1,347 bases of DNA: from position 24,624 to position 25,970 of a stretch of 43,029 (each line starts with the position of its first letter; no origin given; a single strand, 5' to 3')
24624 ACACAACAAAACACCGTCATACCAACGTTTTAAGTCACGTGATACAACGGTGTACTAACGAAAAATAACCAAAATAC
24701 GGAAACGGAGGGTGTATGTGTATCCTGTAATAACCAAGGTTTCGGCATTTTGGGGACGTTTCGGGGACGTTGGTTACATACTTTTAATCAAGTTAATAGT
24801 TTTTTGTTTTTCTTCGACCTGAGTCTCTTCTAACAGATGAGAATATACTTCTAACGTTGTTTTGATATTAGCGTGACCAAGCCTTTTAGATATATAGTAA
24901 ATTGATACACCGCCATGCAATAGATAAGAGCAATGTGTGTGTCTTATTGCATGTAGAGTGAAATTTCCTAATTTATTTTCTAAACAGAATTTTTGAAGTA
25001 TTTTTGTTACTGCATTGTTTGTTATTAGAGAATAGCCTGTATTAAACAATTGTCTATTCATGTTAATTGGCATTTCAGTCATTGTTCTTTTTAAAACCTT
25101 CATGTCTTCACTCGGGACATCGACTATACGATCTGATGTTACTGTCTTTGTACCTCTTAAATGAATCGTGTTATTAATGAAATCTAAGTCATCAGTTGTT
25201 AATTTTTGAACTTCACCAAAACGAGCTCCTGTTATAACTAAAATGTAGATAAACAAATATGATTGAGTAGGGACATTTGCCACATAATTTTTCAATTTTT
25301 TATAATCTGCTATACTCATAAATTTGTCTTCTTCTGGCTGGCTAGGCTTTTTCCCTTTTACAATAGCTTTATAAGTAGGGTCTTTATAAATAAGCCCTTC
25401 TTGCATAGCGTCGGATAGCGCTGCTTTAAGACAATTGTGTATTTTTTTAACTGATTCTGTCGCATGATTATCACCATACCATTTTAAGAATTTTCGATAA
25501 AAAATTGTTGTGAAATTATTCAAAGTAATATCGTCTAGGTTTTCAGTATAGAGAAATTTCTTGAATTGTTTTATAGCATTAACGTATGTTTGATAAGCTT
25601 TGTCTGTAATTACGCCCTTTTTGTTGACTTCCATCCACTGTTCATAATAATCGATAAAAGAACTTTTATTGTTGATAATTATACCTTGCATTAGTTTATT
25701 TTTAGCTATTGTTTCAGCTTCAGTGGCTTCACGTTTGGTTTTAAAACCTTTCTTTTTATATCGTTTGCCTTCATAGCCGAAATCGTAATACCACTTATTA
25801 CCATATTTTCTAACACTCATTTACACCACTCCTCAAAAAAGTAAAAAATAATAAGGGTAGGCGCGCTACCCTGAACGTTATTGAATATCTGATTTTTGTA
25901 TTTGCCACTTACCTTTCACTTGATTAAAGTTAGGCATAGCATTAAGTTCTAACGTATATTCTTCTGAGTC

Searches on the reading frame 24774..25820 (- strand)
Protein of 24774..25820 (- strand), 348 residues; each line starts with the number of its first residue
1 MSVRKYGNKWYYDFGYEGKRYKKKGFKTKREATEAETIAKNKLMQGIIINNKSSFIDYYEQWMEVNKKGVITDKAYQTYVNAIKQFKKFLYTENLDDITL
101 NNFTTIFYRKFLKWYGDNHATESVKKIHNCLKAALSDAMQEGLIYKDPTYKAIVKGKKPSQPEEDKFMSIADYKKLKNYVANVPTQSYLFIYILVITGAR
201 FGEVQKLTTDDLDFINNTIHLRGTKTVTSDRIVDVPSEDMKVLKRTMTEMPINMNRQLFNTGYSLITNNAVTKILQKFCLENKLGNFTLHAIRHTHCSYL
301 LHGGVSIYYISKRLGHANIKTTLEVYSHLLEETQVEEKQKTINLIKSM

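Call 88: search_protein_families(library=pfam, proteins=[window:24774-25820:-])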
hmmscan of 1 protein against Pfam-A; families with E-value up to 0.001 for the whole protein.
window:24774-25820:- (348 aa): 3 families
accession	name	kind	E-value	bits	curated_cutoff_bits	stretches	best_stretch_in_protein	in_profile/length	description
PF00589.27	Phage_integrase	-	2.4e-21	76.7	27.1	1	169-331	4-170/172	Phage integrase family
PF13102.12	Phage_int_SAM_5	-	6.7e-12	46.1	22.3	1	54-151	1-97/98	Phage integrase SAM-like domain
PF14657.12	Arm-DNA-bind_4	-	1e-05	25.4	22.3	1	9-46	1-45/47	Arm DNA-binding domain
